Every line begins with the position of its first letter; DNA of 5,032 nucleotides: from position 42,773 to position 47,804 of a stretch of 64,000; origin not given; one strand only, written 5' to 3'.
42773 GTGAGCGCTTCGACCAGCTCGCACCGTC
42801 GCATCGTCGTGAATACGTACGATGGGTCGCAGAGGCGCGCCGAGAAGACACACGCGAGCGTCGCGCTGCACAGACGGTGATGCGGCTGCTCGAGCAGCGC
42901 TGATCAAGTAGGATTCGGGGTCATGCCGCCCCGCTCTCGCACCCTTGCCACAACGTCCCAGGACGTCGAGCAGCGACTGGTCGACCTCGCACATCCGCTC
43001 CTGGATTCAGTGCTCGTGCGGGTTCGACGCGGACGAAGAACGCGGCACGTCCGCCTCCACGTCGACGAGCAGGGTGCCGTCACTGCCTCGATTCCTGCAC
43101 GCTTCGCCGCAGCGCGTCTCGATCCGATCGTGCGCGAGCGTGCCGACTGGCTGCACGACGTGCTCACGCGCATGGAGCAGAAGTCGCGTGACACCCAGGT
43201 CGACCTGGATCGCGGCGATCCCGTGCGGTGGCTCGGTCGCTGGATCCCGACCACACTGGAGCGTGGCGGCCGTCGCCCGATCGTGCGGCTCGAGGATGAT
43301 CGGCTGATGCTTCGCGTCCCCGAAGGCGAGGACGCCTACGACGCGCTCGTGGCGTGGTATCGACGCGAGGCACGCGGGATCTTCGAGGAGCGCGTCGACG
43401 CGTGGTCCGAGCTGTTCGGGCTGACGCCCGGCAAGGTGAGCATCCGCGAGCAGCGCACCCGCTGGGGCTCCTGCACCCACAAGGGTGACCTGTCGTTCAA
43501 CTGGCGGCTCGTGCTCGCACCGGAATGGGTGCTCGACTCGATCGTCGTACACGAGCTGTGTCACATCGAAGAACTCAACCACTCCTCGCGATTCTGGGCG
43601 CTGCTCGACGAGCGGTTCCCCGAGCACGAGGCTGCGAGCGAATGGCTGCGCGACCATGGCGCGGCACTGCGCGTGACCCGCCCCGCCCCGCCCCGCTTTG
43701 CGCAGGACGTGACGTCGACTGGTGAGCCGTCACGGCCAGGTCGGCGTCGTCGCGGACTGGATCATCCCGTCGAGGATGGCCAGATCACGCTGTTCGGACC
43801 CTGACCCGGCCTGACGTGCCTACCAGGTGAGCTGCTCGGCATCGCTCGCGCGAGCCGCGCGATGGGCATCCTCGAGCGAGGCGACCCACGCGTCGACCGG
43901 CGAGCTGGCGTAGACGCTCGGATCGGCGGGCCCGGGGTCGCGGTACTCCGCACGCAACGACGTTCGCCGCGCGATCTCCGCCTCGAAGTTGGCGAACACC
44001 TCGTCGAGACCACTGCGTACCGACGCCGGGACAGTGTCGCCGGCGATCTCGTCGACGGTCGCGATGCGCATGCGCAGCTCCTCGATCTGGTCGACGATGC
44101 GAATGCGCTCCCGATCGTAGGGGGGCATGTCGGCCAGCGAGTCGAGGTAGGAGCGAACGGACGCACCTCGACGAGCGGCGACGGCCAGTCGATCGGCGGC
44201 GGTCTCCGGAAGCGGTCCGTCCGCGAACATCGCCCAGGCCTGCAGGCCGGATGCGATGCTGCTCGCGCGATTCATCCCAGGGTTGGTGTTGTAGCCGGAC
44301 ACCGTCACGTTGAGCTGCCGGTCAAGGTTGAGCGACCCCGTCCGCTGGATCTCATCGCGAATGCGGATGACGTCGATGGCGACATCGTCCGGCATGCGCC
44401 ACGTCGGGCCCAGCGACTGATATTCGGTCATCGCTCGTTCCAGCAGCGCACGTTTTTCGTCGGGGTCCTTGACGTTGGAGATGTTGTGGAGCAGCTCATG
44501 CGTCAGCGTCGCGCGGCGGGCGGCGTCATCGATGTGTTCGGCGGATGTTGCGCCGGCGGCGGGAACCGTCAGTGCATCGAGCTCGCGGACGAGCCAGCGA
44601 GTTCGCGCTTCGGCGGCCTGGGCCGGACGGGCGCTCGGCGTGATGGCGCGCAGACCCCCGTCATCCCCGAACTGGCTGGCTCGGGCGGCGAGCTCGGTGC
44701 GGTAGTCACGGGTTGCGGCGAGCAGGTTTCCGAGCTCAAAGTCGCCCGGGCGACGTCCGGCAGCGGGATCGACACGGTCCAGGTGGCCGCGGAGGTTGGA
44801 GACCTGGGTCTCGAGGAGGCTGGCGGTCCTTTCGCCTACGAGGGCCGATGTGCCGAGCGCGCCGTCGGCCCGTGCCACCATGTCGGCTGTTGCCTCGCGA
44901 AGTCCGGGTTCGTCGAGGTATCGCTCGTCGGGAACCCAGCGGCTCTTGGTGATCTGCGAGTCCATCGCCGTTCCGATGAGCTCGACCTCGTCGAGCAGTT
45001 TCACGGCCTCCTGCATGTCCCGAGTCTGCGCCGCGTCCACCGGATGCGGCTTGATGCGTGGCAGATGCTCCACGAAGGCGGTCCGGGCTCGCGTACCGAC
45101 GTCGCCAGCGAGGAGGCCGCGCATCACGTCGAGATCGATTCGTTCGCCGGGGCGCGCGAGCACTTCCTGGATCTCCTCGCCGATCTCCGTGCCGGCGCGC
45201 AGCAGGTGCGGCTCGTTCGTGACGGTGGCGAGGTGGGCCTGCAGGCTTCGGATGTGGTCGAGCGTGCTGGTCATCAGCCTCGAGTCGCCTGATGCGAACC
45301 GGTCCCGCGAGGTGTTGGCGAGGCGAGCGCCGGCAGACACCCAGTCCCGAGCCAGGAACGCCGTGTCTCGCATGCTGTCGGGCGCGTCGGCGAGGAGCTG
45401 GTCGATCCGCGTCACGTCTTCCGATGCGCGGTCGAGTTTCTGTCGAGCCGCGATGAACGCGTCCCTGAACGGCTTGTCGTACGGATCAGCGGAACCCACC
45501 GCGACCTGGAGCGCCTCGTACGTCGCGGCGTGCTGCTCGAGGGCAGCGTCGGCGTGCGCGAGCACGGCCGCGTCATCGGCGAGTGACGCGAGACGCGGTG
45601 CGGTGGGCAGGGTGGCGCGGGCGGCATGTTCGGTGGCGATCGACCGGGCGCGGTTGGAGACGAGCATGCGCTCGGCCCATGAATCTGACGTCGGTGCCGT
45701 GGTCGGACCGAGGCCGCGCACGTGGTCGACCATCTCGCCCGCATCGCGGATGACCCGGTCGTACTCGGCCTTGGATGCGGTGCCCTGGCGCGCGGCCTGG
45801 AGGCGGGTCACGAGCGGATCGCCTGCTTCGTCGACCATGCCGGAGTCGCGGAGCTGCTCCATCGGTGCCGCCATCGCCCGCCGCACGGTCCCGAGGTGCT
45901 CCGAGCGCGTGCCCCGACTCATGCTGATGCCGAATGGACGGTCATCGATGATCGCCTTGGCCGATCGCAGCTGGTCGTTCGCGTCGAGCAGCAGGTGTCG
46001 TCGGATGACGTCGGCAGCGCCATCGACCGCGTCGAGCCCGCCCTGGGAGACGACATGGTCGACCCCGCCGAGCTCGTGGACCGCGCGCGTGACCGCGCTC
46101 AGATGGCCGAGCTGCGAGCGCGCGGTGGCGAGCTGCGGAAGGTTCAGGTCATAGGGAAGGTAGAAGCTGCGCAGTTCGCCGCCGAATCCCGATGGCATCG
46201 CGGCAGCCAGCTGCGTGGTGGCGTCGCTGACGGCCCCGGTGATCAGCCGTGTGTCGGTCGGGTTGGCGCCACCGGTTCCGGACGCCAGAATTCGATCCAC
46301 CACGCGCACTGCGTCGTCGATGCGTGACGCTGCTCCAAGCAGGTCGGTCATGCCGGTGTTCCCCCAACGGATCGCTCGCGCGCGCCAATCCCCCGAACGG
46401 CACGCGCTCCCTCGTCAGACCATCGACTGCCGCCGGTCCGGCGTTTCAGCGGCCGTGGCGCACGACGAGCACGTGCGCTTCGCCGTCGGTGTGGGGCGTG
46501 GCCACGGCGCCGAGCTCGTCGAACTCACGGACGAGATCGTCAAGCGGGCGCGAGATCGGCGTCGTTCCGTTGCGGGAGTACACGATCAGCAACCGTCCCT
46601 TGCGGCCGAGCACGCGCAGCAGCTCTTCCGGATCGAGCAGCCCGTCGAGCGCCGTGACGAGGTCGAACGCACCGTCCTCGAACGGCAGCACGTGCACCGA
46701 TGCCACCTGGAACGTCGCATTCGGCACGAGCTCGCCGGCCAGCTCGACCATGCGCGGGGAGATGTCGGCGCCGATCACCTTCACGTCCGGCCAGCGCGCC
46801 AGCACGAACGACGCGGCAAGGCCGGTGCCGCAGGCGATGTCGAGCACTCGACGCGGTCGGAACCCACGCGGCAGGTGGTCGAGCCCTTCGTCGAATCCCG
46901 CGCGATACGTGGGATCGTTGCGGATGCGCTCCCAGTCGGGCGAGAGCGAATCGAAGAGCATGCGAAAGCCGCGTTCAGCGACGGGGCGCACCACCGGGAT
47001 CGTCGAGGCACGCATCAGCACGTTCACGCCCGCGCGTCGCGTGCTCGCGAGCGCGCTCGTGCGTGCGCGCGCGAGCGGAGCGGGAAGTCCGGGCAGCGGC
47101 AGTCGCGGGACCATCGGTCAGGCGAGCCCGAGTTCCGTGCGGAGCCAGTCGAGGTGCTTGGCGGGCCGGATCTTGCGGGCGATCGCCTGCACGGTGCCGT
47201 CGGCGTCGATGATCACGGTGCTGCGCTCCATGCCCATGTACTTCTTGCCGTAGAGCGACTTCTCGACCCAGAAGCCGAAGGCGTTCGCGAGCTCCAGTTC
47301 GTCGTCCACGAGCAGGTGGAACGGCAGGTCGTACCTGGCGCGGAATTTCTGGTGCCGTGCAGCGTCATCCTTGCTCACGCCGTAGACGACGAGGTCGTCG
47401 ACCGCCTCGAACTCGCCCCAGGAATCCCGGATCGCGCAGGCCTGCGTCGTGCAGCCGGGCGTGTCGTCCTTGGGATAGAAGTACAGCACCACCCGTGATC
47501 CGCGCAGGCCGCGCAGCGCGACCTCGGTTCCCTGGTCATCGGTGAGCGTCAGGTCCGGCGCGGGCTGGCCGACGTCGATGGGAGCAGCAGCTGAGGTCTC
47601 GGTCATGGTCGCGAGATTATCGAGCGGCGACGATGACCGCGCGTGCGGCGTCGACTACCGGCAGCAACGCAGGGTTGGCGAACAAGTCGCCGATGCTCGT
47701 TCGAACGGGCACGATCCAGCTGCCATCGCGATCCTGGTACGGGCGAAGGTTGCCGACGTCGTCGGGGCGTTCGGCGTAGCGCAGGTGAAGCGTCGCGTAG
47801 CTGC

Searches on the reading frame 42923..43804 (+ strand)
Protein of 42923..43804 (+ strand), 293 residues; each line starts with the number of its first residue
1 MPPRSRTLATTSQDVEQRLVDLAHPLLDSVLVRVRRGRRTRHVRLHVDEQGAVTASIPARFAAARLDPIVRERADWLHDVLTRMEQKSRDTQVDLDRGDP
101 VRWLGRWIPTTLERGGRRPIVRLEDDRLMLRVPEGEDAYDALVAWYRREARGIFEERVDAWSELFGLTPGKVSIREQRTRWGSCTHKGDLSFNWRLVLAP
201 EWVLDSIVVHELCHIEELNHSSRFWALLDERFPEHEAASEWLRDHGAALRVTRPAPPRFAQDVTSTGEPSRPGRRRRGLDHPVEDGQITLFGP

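Call 11: search_protein_families(library=pfam, proteins=[window:42923-43804:+], max_evalue=0.001)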
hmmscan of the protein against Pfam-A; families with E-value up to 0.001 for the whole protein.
window:42923-43804:+ (293 aa): 1 family
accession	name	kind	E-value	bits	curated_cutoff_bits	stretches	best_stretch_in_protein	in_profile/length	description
PF01863.23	YgjP-like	-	6e-53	180.4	26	1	41-245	1-207/207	YgjP-like, metallopeptidase domain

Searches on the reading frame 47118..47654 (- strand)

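Call 72: search_protein_families(library=pfam, proteins=[window:47118-47654:-], max_evalue=0.00001)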
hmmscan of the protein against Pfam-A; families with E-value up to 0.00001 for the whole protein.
window:47118-47654:- (178 aa): 2 families
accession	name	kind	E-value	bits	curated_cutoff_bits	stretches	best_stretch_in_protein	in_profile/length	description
PF00578.27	AhpC-TSA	-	1.4e-36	125.6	26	1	28-157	1-123/124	AhpC/TSA family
PF08534.16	Redoxin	-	7.1e-19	68.5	26.6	1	28-160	2-133/148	Redoxin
